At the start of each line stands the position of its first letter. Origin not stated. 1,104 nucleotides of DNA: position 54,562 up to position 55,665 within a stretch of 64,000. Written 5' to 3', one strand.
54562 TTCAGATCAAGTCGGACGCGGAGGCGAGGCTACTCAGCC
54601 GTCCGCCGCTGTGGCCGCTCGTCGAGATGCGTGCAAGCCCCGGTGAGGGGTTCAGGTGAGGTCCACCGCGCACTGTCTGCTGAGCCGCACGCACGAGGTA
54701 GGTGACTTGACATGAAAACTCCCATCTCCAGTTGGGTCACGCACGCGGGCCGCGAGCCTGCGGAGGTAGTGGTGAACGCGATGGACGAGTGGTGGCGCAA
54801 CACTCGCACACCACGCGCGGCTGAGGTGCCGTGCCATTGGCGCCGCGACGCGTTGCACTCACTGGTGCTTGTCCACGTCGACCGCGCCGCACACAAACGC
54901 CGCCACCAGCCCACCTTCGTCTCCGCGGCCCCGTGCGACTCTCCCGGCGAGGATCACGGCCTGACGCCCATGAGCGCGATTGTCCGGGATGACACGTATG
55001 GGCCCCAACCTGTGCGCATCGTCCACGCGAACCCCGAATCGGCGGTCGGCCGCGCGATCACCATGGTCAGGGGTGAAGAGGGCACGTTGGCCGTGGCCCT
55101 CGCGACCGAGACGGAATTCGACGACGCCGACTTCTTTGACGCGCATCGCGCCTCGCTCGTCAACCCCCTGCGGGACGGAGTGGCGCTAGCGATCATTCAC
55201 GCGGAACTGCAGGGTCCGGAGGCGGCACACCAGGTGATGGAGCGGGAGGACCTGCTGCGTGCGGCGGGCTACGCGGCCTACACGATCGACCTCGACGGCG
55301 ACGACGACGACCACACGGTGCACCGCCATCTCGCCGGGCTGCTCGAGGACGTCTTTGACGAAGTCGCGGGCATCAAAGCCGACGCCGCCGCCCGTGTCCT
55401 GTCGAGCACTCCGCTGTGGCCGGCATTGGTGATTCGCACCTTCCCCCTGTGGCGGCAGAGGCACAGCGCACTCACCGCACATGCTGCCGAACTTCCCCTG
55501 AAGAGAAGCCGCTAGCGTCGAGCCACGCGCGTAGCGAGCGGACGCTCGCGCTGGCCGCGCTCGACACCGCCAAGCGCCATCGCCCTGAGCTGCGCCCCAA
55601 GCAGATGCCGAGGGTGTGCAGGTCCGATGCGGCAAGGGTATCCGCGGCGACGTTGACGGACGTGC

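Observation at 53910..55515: Tandem acidic paralogs that look like catalytically dead phosphoketolase N-domain fragments (possible new pseudoenzyme family)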

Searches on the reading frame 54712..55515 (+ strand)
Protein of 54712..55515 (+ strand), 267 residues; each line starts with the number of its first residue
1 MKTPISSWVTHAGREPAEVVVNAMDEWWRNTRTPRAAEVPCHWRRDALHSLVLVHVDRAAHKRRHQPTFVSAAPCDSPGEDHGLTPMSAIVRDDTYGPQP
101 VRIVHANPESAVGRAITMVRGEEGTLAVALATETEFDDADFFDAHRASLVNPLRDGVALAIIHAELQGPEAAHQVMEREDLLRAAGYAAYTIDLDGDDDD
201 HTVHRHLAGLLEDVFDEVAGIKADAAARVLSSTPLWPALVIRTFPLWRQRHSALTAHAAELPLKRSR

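Call 3: search_protein_families(library=pfam, proteins=[window:54712-55515:+], max_evalue=1)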
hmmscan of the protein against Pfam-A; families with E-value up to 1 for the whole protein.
window:54712-55515:+ (267 aa): 1 family
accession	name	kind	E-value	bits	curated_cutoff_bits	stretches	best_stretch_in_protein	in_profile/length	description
PF09364.15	XFP_N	-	1.4e-09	37.7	23.7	1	145-244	180-281/364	XFP N-terminal domain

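Call 4: search_protein_families(library=ncbifam, proteins=[window:54712-55515:+], max_evalue=1)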
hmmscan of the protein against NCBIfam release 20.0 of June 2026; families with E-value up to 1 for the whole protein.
window:54712-55515:+ (267 aa): 7 families
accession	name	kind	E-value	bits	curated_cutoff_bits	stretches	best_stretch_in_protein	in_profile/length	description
NF003620.0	PRK05261.1-5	equivalog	1.3e-11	43.3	1518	1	147-247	197-302/825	phosphoketolase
NF003619.0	PRK05261.1-4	subfamily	2.7e-11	42.2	962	1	145-247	192-296/799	phosphoketolase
NF003617.0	PRK05261.1-2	subfamily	1.3e-10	39.8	1143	1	145-248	193-298/797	phosphoketolase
NF003621.0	PRK05261.1-6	subfamily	5e-07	28.1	1295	1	145-247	188-293/801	phosphoketolase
NF003618.0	PRK05261.1-3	subfamily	6.9e-06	24.6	1199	1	145-247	184-289/789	phosphoketolase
NF003616.0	PRK05261.1-1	subfamily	0.08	11.1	777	1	146-244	184-282/788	phosphoketolase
NF002267.0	PRK01198.1-3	equivalog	0.23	10.6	488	1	173-230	75-132/390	V-type ATP synthase subunit C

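Call 6: find_homologous_proteins(query=window:54712-55515:+, max_evalue=0.001)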
Query window:54712-55515:+ (267 aa): 63 proteins with E <= 0.001 among 8000 candidates.
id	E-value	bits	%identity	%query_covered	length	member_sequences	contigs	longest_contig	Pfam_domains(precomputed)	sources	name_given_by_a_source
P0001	4.1e-175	598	100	100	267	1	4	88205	PF09364.16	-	-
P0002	1.1e-132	459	78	100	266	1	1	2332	PF09364.16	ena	-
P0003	1.2e-129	449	75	100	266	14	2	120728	PF09364.16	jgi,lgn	jgi:hypothetical protein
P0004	2.9e-129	448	76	100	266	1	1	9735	PF09364.16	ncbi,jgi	-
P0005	1.5e-128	446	76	100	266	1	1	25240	PF09364.16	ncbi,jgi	-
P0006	8.0e-126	437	74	100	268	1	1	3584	PF09364.16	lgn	-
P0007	8.7e-122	424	72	100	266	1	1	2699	PF09364.16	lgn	-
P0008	1.0e-121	423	74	95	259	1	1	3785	PF09364.16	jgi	-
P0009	7.1e-119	414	71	99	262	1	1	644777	PF09364.16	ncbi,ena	-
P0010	1.6e-118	413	71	100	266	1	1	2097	PF09364.16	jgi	jgi:hypothetical protein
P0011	8.5e-117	407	70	100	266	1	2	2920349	PF09364.16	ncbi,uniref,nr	ncbi:hypothetical protein LGT39_03910 [Demequina sp. TTPB684]|uniref:hypothetical protein n=1 Tax=un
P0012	6.2e-116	404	68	100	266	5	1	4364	PF09364.16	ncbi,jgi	-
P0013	7.1e-116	404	71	97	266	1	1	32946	PF09364.16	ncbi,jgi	-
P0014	9.6e-116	404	68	100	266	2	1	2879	PF09364.16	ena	-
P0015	1.3e-115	403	70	99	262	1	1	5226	PF09364.16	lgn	-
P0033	2.3e-84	301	56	94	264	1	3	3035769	PF09364.16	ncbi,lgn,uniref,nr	ncbi:hypothetical protein [Demequina lutea]|uniref:Xylulose 5-phosphate/Fructose 6-phosphate phospho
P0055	3.1e-57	212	43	91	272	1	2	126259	PF09364.16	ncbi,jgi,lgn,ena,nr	ncbi:MAG: hypothetical protein CVT64_09430 [Actinobacteria bacterium HGW-Actinobacteria-4]|nr:MAG: h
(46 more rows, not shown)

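Call 7: find_encoding_contigs(protein=P0011, flank=8000, max_places=2)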
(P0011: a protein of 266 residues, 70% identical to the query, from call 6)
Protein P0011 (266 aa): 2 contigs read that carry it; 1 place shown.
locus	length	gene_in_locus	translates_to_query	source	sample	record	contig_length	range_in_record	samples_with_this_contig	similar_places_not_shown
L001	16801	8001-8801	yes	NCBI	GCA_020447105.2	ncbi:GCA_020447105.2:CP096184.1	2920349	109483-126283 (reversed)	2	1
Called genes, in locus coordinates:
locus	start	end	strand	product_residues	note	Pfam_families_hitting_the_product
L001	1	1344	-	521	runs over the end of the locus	PF00117:GATase, PF07722:Peptidase_C26, PF02540:NAD_synthase (weak), PF00958:GMP_synt_C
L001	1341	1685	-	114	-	PF12823:DUF3817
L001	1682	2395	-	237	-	PF02104:SURF1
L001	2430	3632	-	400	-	PF20967:MASE7, PF00990:GGDEF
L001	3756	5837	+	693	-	PF13500:AAA_26, PF07085:DRTGG, PF01515:PTA_PTB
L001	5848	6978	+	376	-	PF00871:Acetate_kinase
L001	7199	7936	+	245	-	PF09364:XFP_N (weak)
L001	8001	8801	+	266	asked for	PF09364:XFP_N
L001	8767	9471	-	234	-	PF00117:GATase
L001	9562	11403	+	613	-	PF00005:ABC_tran, PF03193:RsgA_GTPase (faint), PF13555:AAA_29 (faint), PF01926:MMR_HSR1 (faint), PF02463:SMC_N (faint), PF00005:ABC_tran, PF13304:AAA_21 (weak), PF16326:ABC_tran_CTD, +3 more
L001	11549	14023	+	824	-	PF09364:XFP_N, PF03894:XFP, PF09363:XFP_C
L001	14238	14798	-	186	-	PF01381:HTH_3, PF12844:HTH_19, PF13413:HTH_25 (faint), PF13443:HTH_26, PF13560:HTH_31, PF02311:AraC_binding (weak), PF07883:Cupin_2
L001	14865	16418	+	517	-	PF07992:Pyr_redox_2, PF03848:TehB (weak), PF05724:TPMT, PF13489:Methyltransf_23, PF08241:Methyltransf_11, PF08242:Methyltransf_12, PF13649:Methyltransf_25, PF13847:Methyltransf_31, +3 more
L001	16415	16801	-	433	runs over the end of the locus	PF01595:CNNM, PF00571:CBS (weak), PF03471:CorC_HlyC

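Call 8: find_encoding_contigs(protein=P0033, flank=8000, max_places=2)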
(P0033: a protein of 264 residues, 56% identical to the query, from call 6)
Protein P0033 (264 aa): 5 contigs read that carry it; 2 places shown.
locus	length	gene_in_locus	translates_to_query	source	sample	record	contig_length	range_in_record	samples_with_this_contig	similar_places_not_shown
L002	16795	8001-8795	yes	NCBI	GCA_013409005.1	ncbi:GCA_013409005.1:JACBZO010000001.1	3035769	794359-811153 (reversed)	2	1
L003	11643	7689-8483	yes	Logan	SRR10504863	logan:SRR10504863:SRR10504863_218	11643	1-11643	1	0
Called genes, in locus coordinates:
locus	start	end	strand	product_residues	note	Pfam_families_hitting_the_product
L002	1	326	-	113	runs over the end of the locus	PF12823:DUF3817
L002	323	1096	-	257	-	PF02104:SURF1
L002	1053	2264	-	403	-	PF20967:MASE7, PF00990:GGDEF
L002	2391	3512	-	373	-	PF00990:GGDEF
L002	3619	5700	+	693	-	PF13500:AAA_26, PF07085:DRTGG, PF01515:PTA_PTB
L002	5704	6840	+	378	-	PF00871:Acetate_kinase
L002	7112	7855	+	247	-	PF09364:XFP_N (weak)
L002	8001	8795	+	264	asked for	PF09364:XFP_N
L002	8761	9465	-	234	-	PF00117:GATase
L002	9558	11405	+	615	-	PF00005:ABC_tran, PF03193:RsgA_GTPase (faint), PF13191:AAA_16 (faint), PF13555:AAA_29 (faint), PF01926:MMR_HSR1 (faint), PF02463:SMC_N (faint), PF00005:ABC_tran, PF16326:ABC_tran_CTD, +1 more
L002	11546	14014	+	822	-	PF09364:XFP_N, PF03894:XFP, PF09363:XFP_C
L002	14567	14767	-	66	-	-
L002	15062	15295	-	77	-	PF01381:HTH_3 (weak), PF13443:HTH_26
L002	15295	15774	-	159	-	PF11188:DUF2975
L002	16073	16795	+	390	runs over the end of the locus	PF02595:Gly_kinase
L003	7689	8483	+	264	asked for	PF09364:XFP_N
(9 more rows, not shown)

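Call 9: find_encoding_contigs(protein=P0055, flank=8000, max_places=2)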
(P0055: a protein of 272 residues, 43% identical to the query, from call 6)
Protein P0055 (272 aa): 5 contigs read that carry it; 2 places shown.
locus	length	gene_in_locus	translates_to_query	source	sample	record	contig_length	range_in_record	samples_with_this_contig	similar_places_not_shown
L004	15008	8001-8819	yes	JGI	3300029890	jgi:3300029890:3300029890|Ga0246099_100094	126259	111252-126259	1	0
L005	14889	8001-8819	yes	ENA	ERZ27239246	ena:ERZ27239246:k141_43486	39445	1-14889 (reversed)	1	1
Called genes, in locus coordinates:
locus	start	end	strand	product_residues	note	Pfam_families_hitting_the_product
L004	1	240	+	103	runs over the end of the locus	-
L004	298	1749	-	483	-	PF00117:GATase, PF07722:Peptidase_C26, PF02540:NAD_synthase (weak), PF00958:GMP_synt_C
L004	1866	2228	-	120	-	PF12823:DUF3817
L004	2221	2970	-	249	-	PF02104:SURF1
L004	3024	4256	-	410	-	PF20967:MASE7, PF00990:GGDEF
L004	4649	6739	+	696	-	PF13500:AAA_26, PF07085:DRTGG, PF01515:PTA_PTB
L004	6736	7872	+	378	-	PF00871:Acetate_kinase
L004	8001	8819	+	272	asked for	PF09364:XFP_N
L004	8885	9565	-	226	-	PF00117:GATase, PF07722:Peptidase_C26 (faint)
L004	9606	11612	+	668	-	-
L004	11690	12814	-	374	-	PF00478:IMPDH, PF01070:FMN_dh, PF05690:ThiG (faint)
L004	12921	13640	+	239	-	PF00929:RNase_T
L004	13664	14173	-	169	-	-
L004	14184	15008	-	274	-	?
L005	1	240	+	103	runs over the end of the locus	-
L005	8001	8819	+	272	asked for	PF09364:XFP_N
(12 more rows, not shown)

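Call 15: find_related_loci(query=A2, collection=genome_contigs, flank=10000)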
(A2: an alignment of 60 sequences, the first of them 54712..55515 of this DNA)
Query A2 (267 aa) in genome_contigs; peptide patterns used: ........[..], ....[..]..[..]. (x = any residue, [..] = any of these).
226 stretches matched a pattern; 15 encode a relative of the query (tblastn E <= 1e-3); 15 distinct loci.
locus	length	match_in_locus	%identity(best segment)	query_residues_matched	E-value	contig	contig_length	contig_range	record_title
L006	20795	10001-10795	68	1-266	2e-119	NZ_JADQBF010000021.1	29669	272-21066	MAG: Demequina sp. isolate Soudan_13_1 NODE_589_length_29669_cov_9.417877, whole genome shotgun sequence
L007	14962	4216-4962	55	1-251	4e-88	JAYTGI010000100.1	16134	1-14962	MAG: Demequina sp. isolate GFS_2304 GFS_2304_99, whole genome shotgun sequence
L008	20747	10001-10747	55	1-251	8e-87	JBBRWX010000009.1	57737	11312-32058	MAG: Actinomycetales bacterium isolate La4_metabat2.113 La4_metabat2.113_K_1736810_L_57737_cov_22.0560, whole genome sho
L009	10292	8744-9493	50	1-252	5e-79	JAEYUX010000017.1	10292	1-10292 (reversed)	MAG: Actinomycetes bacterium isolate OH_CBlB_185 k127_956336, whole genome shotgun sequence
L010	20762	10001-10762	49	1-256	2e-77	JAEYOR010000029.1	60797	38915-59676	MAG: Actinomycetes bacterium isolate OH_CBB_160 k127_649850, whole genome shotgun sequence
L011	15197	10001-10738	50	5-252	1e-76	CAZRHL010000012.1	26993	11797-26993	MAG TPA_asm: uncultured Demequinaceae bacterium isolate SRP268622_co1_149 genome assembly, contig: NODE_3620_length_2699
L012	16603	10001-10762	43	5-248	4e-61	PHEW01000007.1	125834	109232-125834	MAG: Actinobacteria bacterium HGW-Actinobacteria-4 bjp_ig2157_scaffold_58, whole genome shotgun sequence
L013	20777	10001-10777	44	5-265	3e-56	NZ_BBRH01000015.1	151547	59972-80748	Demequina sp. NBRC 110051, whole genome shotgun sequence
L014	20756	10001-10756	46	5-261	2e-55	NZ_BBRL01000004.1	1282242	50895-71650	Demequina sp. NBRC 110055, whole genome shotgun sequence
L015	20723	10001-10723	39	5-248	1e-54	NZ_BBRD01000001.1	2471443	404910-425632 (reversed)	Demequina aestuarii strain NBRC 106260, whole genome shotgun sequence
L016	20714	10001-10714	44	5-247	6e-54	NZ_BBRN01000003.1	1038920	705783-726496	Demequina sp. NBRC 110057, whole genome shotgun sequence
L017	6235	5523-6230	39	1-237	2e-47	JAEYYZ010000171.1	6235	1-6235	MAG: Actinomycetes bacterium isolate OH_CBlB_72 k127_595298, whole genome shotgun sequence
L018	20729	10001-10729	38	1-244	2e-47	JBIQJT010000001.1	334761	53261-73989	MAG: Actinomycetales bacterium isolate mag.27f NODE_17_length_334761, whole genome shotgun sequence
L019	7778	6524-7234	36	6-242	3e-36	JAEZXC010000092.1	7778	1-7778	MAG: Actinomycetes bacterium isolate OH_PFB_184 k127_43648, whole genome shotgun sequence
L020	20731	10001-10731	48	5-251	6e-45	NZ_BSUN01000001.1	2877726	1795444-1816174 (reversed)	Demequina litorisediminis strain NBRC 112299 sequence1, whole genome shotgun sequence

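Call 20: predict_structure(alignment_id=A2)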
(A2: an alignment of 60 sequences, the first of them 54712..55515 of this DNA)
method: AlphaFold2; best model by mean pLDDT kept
length: 267 residues; sequences in the alignment: 60
mean_pLDDT: 91.2   pTM: 0.89
mean pLDDT of the five models: 91.2, 91.1, 91.0, 90.1, 90.0
residues with pLDDT >= 90: 206; 70-90: 40; 50-70: 15; < 50: 6
segments of 3 or more residues with pLDDT < 50: 260-262
pLDDT, mean of each block of 10 residues (from residue 1): 77 90 96 73 91 98 96 81 94 91 95 98 98 97 97 98 97 97 98 97 97 98 94 96 96 59 54
secondary structure, 60 per line:
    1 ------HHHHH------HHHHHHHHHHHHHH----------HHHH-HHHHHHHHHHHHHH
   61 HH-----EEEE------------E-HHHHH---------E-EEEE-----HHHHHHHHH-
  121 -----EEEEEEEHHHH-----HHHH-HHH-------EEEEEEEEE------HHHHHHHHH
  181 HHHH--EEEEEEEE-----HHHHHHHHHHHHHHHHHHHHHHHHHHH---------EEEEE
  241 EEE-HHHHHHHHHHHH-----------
elements in order: H7-11 H18-31 H42-45 H47-62 E68-71 H86-90 E102-105 H111-119 E126-132 H133-136 H142-145 E157-165 H172-184 E187-194 H200-226 E236-243 H245-256

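Call 22: search_solved_structures(query=A2, max_evalue=1, show_alignments=1)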
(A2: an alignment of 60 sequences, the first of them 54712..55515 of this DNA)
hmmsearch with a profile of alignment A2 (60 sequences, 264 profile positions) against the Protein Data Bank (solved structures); distinct sequences matched with E-value up to 1: 12.
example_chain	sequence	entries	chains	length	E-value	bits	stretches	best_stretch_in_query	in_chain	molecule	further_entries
3ahh_A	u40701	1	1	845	2.9e-15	59.6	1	109-246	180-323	Xylulose 5-phosphate/fructose 6-phosphate phosphoketolase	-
3ahc_A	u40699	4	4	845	2.9e-15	59.6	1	109-246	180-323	Xylulose 5-phosphate/fructose 6-phosphate phosphoketolase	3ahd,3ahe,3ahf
3ahi_A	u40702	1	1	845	2.9e-15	59.5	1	109-246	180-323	Xylulose 5-phosphate/fructose 6-phosphate phosphoketolase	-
3ahj_A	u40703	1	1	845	2.9e-15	59.5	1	109-246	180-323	Xylulose 5-phosphate/fructose 6-phosphate phosphoketolase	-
3ahg_A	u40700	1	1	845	3e-15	59.5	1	109-246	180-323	Xylulose 5-phosphate/fructose 6-phosphate phosphoketolase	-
3ai7_A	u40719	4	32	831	4.5e-13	52.4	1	109-247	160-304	Xylulose-5-phosphate/fructose-6-phosphate phosphoketolase | Phosphoketolase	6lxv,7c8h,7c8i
8io6_A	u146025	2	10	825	4.5e-13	52.4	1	109-247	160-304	Xylulose5phosphatefructose6phosphate phosphoketolase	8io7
8io8_A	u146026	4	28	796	4e-09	39.4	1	109-246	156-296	Probable phosphoketolase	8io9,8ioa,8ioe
6gua_A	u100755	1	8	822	4.9e-06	29.3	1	110-246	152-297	Probable phosphoketolase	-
7kq3_A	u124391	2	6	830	0.4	13.2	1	157-196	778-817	Isethionate sulfite-lyase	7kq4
2d1p_A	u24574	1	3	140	0.52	12.8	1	76-172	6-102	Hypothetical UPF0163 protein yheN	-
9cd3_A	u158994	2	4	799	0.85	12.1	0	109-163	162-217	Phosphoketolase family protein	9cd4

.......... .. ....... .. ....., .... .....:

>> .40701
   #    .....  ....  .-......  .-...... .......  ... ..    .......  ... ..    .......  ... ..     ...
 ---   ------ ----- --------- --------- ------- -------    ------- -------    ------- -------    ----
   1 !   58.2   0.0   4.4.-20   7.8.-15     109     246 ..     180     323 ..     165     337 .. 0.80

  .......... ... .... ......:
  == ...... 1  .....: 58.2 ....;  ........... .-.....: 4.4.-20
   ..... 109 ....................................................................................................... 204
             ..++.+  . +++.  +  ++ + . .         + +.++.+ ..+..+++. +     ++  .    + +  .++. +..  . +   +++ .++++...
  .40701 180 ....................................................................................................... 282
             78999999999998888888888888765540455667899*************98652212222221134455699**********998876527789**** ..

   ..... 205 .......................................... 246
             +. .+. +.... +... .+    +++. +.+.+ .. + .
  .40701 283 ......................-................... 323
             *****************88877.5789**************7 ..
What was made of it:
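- Checked: A family profile hits the B. breve and B. longum phosphoketolase chains at E 3e-15 and 4.5e-13, on B. longum chain positions 160-304 (call 22).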

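Call 23: fold_search(model_id=the predicted structure, library=pdb)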
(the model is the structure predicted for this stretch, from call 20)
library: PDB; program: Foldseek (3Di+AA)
matches with E <= 10: 433; with E <= 0.001: 20
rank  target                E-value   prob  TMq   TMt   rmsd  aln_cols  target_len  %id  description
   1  8io8_A                1.7e-10  1.00  0.62  0.23   7.6       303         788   18  Cryo-EM structure of cyanobacteria phosphoketolase complexed with AMPPNPin dimeric assembly (released 2023-06-28)
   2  3ahi                  3.2e-09  1.00  0.62  0.23   7.6       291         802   20  H320A mutant of Phosphoketolase from Bifidobacterium Breve complexed with acetyl thiamine diphosphate (released 2010-08-25)
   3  3ahh                  3.6e-09  1.00  0.62  0.23   7.8       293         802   19  H142A mutant of Phosphoketolase from Bifidobacterium Breve complexed with acetyl thiamine diphosphate (released 2010-08-25)
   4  3ahc                  4.6e-09  1.00  0.61  0.22   7.8       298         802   19  Resting form of Phosphoketolase from Bifidobacterium Breve (released 2010-08-25)
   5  3ahj                  5.5e-09  1.00  0.60  0.22   7.8       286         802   19  H553A mutant of Phosphoketolase from Bifidobacterium Breve (released 2010-08-25)
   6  3ahg                  3.1e-08  1.00  0.62  0.22   8.0       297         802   19  H64A mutant of Phosphoketolase from Bifidobacterium Breve complexed with a tricyclic ring form of thiamine diphosphate (released 2010-08-25)
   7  8ioe_A                3.9e-08  1.00  0.61  0.22   8.9       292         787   16  Cryo-EM structure of cyanobacteria phosphoketolase in dodecameric assembly (released 2023-06-28)
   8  8ioe_G                4.7e-08  1.00  0.61  0.22   8.9       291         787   16  Cryo-EM structure of cyanobacteria phosphoketolase in dodecameric assembly (released 2023-06-28)
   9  7c8h_D                4.7e-08  1.00  0.61  0.22   7.8       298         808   17  Ambient temperature structure of Bifidobacterium longum phosphoketolase with thiamine diphosphate (released 2021-06-02)
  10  7c8i_B                6.0e-08  1.00  0.61  0.22   7.9       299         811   16  Ambient temperature structure of Bifidobacgterium longum phosphoketolase with thiamine diphosphate and phosphoenol pyu (released 2021-06-02)
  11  7c8i_E                6.4e-08  1.00  0.61  0.22   7.9       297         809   16  Ambient temperature structure of Bifidobacgterium longum phosphoketolase with thiamine diphosphate and phosphoenol pyu (released 2021-06-02)
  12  6lxv_A                1.6e-07  1.00  0.61  0.22   8.1       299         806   17  Cryo-EM structure of phosphoketolase from Bifidobacterium longum (released 2021-02-17)
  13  3ai7_A                2.0e-07  1.00  0.59  0.21   7.8       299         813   16  Crystal Structure of Bifidobacterium Longum Phosphoketolase (released 2010-09-15)
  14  7c8h_A                2.3e-07  1.00  0.62  0.22   8.5       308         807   16  Ambient temperature structure of Bifidobacterium longum phosphoketolase with thiamine diphosphate (released 2021-06-02)
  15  6gua_H                2.5e-07  1.00  0.62  0.22   8.0       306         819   15  Xylulose 5-phosphate phosphoketolase from Lactococcus lactis (released 2019-05-22)
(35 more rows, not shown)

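Call 35: search_protein_representatives(alignment_id=A2)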
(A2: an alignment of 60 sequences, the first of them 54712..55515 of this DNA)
Query: 60 sequences, 264 profile positions. Proteins with E-value up to 0.001 (for the whole library): 204; up to 1e-10: 20; up to 1e-30: 9. The best 150 are listed.
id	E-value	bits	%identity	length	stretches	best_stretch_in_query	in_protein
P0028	1.6e-124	430.8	-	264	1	1-259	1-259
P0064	2.9e-97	341.5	-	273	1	3-258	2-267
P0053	2.1e-89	315.7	-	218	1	46-251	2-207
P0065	2.8e-85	302.3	-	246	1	4-243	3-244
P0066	3.0e-83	295.6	-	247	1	3-245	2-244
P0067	1.8e-76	273.3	-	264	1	6-248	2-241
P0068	1.3e-43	165.7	-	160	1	85-243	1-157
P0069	3.5e-39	151.1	-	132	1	53-178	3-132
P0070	3.4e-32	128.2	-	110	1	136-242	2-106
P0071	1.9e-25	106.1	-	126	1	156-242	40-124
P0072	1.9e-14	70.1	-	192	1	142-247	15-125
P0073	3.0e-13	66.1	-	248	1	142-250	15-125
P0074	8.6e-13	64.6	-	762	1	110-247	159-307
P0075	2.8e-12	62.9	-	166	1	143-248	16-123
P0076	4.6e-12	62.2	-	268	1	109-250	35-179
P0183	2.9e-05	39.9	-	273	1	19-245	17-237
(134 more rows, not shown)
